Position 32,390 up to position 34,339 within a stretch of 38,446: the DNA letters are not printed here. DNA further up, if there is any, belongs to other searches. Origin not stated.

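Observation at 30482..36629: HdrC-HdrB-SdhB-SdhA-HdrA operon: candidate HdrA-coupled soluble fumarate reductase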

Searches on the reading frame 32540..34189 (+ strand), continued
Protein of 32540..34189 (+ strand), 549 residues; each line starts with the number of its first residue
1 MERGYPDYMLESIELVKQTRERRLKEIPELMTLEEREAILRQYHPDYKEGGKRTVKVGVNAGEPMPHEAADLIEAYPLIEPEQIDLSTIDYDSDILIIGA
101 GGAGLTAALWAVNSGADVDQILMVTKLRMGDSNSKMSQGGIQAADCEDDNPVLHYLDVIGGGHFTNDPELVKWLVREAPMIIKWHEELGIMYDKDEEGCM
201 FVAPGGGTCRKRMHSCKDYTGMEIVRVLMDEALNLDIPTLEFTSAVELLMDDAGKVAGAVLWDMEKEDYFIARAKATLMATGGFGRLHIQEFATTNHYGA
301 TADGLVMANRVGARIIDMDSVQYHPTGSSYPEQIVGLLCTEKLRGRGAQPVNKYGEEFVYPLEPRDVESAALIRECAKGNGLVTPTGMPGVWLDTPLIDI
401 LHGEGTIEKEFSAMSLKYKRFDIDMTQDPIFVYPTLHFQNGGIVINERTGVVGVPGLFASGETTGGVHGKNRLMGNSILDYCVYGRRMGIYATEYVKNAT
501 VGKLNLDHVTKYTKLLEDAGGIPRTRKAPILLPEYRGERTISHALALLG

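Call 19: search_solved_structures(query=window:32540-34189:+, max_evalue=1e-10, show_alignments=3)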
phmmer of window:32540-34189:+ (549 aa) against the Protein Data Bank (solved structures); distinct sequences matched with E-value up to 1e-10: 53.
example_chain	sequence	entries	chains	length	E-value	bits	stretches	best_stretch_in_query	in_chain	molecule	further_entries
7d6v_A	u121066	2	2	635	9.3e-56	192.9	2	92-364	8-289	Succinate dehydrogenase subunit A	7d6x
1chu_A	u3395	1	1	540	7.8e-47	163.5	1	90-486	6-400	PROTEIN (L-ASPARTATE OXIDASE)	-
1nek_A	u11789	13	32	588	3.1e-46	161.5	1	93-496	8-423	Succinate dehydrogenase flavoprotein subunit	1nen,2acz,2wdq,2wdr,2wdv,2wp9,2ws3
1yq3_A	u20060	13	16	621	4.2e-46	161.1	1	87-497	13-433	Succinate dehydrogenase flavoprotein subunit | Succinate dehydrogenase [ubiquinone] flavoprotein subunit, mitochondrial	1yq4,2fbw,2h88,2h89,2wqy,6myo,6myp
1knp_A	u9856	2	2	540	7.3e-46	160.3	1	90-486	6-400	L-aspartate oxidase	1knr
1ksu_A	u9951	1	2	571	1.2e-45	159.6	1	83-382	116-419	flavocytochrome c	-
2b76_A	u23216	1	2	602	3.2e-45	158.1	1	91-502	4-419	Fumarate reductase flavoprotein subunit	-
6lum_A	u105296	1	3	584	3.5e-45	158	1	92-499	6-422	Succinate dehydrogenase subunit A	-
1p2h_A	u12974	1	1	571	3.5e-45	158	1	83-382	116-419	flavocytochrome c3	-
1q9i_A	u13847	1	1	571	3.7e-45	157.9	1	83-382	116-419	flavocytochrome c3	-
1p2e_A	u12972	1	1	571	3.8e-45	157.9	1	83-382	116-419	flavocytochrome c3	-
1qjd_A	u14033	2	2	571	3.9e-45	157.9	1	83-382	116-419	FLAVOCYTOCHROME C3 | Fumarate reductase flavoprotein subunit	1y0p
1kss_A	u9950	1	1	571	4.6e-45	157.6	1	83-382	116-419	flavocytochrome c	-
8b6g_CA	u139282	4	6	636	4.8e-45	157.6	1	87-500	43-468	Succinate dehydrogenase [ubiquinone] flavoprotein subunit, mitochondrial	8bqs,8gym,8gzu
6vax_A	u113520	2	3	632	6.6e-45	157.1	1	87-491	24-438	Succinate dehydrogenase [ubiquinone] flavoprotein subunit, mitochondrial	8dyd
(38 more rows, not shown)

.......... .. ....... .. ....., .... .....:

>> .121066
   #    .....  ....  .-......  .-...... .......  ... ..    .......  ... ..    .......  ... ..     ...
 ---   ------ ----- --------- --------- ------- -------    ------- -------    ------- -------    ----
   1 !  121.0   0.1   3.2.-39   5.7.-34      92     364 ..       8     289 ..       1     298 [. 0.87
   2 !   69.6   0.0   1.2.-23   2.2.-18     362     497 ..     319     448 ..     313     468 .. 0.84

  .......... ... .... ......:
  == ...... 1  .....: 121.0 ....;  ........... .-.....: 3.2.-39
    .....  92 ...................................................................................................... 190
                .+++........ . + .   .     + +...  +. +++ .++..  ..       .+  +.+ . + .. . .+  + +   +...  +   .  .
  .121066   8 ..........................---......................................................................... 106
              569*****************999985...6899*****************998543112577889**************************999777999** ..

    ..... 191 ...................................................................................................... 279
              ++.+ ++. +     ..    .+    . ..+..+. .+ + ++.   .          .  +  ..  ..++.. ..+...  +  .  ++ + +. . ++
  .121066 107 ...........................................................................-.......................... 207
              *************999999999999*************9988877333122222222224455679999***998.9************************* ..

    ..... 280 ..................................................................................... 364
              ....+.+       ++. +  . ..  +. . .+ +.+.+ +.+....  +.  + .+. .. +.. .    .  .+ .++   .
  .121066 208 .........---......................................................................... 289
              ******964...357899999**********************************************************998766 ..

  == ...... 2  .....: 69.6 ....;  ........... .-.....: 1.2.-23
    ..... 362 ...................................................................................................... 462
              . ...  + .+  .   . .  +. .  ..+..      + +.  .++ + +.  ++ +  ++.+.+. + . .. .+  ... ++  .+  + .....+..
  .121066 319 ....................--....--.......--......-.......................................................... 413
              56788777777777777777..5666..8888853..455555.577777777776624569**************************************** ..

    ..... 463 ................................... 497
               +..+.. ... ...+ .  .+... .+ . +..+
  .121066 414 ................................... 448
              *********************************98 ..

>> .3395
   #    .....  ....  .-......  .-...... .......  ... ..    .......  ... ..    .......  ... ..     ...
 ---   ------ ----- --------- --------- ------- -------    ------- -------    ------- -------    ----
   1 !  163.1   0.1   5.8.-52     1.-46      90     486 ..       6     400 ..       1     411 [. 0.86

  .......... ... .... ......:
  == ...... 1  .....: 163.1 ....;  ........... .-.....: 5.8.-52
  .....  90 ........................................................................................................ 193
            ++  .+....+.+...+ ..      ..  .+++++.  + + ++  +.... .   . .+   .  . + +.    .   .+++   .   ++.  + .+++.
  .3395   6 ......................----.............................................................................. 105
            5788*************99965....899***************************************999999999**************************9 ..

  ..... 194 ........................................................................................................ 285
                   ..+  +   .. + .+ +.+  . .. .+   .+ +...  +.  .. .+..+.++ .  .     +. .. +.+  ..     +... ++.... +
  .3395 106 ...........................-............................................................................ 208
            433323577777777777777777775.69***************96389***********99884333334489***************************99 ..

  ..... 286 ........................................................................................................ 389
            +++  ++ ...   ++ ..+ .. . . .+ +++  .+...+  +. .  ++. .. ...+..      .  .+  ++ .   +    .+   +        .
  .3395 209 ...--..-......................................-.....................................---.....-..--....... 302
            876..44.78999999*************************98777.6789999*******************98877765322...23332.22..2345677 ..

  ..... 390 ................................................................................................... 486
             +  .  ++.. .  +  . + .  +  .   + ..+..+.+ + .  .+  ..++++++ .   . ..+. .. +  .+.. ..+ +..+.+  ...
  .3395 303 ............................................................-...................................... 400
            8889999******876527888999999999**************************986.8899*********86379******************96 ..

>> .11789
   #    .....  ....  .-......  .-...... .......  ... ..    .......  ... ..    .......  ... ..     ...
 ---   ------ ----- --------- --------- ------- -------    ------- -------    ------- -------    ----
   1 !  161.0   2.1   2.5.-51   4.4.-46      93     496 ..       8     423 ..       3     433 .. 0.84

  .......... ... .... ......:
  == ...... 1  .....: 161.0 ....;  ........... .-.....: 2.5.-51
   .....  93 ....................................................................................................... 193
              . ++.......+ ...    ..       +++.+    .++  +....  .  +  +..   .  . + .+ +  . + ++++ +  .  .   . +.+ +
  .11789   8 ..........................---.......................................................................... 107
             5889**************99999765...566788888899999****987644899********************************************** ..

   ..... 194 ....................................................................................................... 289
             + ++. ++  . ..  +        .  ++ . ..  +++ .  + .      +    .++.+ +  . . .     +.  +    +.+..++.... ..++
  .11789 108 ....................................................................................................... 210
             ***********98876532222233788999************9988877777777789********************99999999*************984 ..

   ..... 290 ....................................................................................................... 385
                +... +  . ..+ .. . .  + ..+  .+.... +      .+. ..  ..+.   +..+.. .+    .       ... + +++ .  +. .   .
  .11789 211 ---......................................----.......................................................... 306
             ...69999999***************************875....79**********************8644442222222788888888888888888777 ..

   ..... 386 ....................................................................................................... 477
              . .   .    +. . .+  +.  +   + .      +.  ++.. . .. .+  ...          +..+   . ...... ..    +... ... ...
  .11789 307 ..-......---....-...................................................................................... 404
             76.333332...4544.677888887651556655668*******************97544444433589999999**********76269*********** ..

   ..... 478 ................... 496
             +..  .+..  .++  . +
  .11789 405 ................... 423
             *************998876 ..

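Call 31: find_related_loci(query=A1, collection=genome_contigs, flank=10000)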
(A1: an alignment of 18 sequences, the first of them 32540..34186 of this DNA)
Query A1 (549 aa) in genome_contigs; peptide patterns used: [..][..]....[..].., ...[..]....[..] (x = any residue, [..] = any of these).
600 stretches matched a pattern (row limit reached: there are more); 588 encode a relative of the query (tblastn E <= 1e-3); the best 80 are kept; 80 distinct loci.
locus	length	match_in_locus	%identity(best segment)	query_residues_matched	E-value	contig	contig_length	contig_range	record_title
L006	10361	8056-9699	94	1-549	0e+0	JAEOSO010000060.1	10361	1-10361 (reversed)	MAG: Candidatus Borrarchaeota archaeon isolate Yap75.bin3.45 contig-145_6198, whole genome shotgun sequence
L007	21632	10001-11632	67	4-548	0e+0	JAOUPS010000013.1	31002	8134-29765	MAG: Candidatus Bathyarchaeota archaeon isolate 8_1_Oct_SF_Bin62 8_1_Oct_SF_Bin62_scaffold_517_c1, whole genome shotgun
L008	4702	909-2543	66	3-548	0e+0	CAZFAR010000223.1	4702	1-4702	MAG TPA_asm: uncultured Thermococci archaeon isolate binchicken_co383_170 genome assembly, contig: NODE_9301_length_4702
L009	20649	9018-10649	66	4-548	0e+0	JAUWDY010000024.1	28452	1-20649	MAG: Candidatus Bathyarchaeota archaeon isolate CSMAG_2176 CSMAG_2176_k141_1059832_length_28452_cov_16.2052, whole genom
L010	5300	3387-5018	65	4-548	0e+0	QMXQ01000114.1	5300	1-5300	MAG: Candidatus Bathyarchaeota archaeon isolate B46_G15 B46_Guay15_scaffold_06913, whole genome shotgun sequence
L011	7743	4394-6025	63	4-548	0e+0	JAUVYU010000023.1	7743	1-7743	MAG: Candidatus Bathyarchaeota archaeon isolate CSMAG_1250 CSMAG_1250_k141_817121_length_7743_cov_7.0000, whole genome s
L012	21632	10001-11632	63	4-548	0e+0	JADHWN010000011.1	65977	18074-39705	MAG: Candidatus Bathyarchaeota archaeon isolate BS750m-G28 BS-750m-C237, whole genome shotgun sequence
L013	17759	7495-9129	63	3-548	0e+0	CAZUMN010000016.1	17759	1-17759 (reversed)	MAG TPA_asm: uncultured Thermococci archaeon isolate SRP263991_co4_129 genome assembly, contig: NODE_4486_length_17759_c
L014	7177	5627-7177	65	4-520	0e+0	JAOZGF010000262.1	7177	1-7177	MAG: Thermoproteota archaeon isolate INS_M21_B31 k127_178835, whole genome shotgun sequence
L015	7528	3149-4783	64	3-548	0e+0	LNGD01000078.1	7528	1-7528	MAG: Candidatus Methanofastidiosum methylothiophilum isolate U1lsi0528_Bin089 AMQ74_contig000078, whole genome shotgun s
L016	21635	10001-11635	66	3-548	0e+0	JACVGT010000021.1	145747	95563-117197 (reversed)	MAG: Theionarchaea archaeon isolate SZ_20-22.3 SZ_20-22.3_bin20-22.3_004, whole genome shotgun sequence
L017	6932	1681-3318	64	2-548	0e+0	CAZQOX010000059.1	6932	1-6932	MAG TPA_asm: uncultured Candidatus Bathyarchaeia archaeon isolate binchicken_co89_247 genome assembly, contig: NODE_2313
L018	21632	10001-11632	64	4-548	0e+0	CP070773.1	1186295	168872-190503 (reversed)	MAG: Candidatus Bathyarchaeota archaeon isolate bin22 chromosome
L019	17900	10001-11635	63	3-548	0e+0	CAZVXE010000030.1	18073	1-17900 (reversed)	MAG TPA_asm: uncultured Thermococci archaeon isolate binchicken_co257_23 genome assembly, contig: NODE_3417_length_18073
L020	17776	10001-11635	63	3-548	0e+0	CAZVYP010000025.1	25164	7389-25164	MAG TPA_asm: uncultured Methanocellales archaeon isolate binchicken_co383_63 genome assembly, contig: NODE_431_length_25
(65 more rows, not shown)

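Call 49: predict_structure(alignment_id=A1)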
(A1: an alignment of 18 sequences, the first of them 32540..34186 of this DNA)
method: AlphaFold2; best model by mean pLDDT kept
length: 549 residues; sequences in the alignment: 18
mean_pLDDT: 78.9   pTM: 0.82
mean pLDDT of the five models: 78.9, 77.7, 76.3, 76.2, 69.1
residues with pLDDT >= 90: 178; 70-90: 243; 50-70: 80; < 50: 48
segments of 3 or more residues with pLDDT < 50: 283-301, 467-473, 532-549
pLDDT, mean of each block of 10 residues (from residue 1): 74 93 85 91 78 86 81 84 93 93 90 97 85 69 77 73 61 82 91 82 67 76 89 95 87 94 86 93 43 41 74 76 66 58 82 93 82 92 78 93 89 81 88 68 62 78 53 59 87 92 95 92 74 41 39
secondary structure, 60 per line:
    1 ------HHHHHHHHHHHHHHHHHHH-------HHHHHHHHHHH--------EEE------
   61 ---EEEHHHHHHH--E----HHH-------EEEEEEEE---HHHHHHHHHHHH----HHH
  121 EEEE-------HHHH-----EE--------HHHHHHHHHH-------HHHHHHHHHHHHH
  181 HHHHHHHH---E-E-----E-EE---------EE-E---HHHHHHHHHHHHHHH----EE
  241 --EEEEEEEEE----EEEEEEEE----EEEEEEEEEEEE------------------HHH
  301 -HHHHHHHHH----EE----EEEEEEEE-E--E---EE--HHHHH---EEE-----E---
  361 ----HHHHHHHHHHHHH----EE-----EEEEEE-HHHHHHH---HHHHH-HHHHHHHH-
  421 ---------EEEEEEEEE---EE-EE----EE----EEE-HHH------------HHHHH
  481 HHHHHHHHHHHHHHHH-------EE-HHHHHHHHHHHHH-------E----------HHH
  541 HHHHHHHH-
elements in order: H7-25 H33-43 E52-54 E64-66 H67-73 E91-98 H102-113 E121-124 H132-135 H151-160 H168-188 H220-234 E243-251 E256-263 E268-279 H302-310 E321-328 H341-345 E349-351 H365-377 E389-394 H396-402 H406-410 H412-419 E430-438 E457-459 H476-496 H507-519 H538-548

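Call 54: fold_search(model_id=the predicted structure, library=pdb)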
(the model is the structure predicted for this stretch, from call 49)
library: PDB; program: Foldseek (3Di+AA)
matches with E <= 10: 1720; with E <= 0.001: 823
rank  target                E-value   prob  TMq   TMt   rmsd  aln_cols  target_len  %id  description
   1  5vpn_A                4.1e-29  1.00  0.65  0.62   4.5       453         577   30  E. coli Quinol fumarate reductase FrdA E245Q mutation (released 2017-06-21)
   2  1kf6_A                3.2e-28  1.00  0.65  0.62   4.4       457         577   30  E. coli Quinol-Fumarate Reductase with Bound Inhibitor HQNO (released 2002-03-13)
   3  5vpn_E                6.9e-28  1.00  0.64  0.60   4.9       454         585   31  E. coli Quinol fumarate reductase FrdA E245Q mutation (released 2017-06-21)
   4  6awf_A                2.5e-27  1.00  0.63  0.61   4.8       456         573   30  Escherichia coli quinol:fumarate reductase crystallized without dicarboxylate (released 2017-12-06)
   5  7d6v_A                1.5e-26  1.00  0.63  0.58   4.8       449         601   33  Mycobacterium smegmatis Sdh1 in complex with UQ1 (released 2021-04-07)
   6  1kss                  2.7e-26  1.00  0.57  0.55   8.2       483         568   28  Crystal Structure of His505Ala Mutant Flavocytochrome c3 from Shewanella frigidimarina (released 2002-08-14)
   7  9kq3_A                3.0e-26  1.00  0.60  0.55   8.6       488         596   29  Cryo-EM structure of Saccharomyces cerevisiae Mitochondrial Respiratory Complex II in pydiflumetofen-bound state (released 2025-09-03)
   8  1e39                  3.5e-26  1.00  0.56  0.54   8.2       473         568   28  Flavocytochrome C3 from Shewanella frigidimarina histidine 365 mutated to alanine (released 2000-09-18)
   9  2b7s                  5.2e-26  1.00  0.56  0.54   8.1       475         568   28  R381K mutant of flavocytochrome c3 (released 2006-05-23)
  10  1m64_A                5.2e-26  1.00  0.55  0.53   8.2       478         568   28  Crystal structure of Q363F mutant flavocytochrome c3 (released 2002-11-06)
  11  7d6x_A                5.5e-26  1.00  0.61  0.56   5.1       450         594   32  Mycobacterium smegmatis Sdh1 complex in the apo form (released 2021-04-07)
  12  1ksu_A                5.8e-26  1.00  0.55  0.53   8.3       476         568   29  Crystal Structure of His505Tyr Mutant Flavocytochrome c3 from Shewanella frigidimarina (released 2002-08-14)
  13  2b76_A                7.2e-26  1.00  0.64  0.61   5.0       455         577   31  E. coli Quinol fumarate reductase FrdA E49Q mutation (released 2006-02-21)
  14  1jrz_A                7.2e-26  1.00  0.55  0.54   8.3       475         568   29  Crystal structure of Arg402Tyr mutant flavocytochrome c3 from Shewanella frigidimarina (released 2001-11-02)
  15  1d4c_A                7.2e-26  1.00  0.55  0.53  14.4       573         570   25  CRYSTAL STRUCTURE OF THE UNCOMPLEXED FORM OF THE FLAVOCYTOCHROME C FUMARATE REDUCTASE OF SHEWANELLA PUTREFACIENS STRAI (released 1999-12-01)
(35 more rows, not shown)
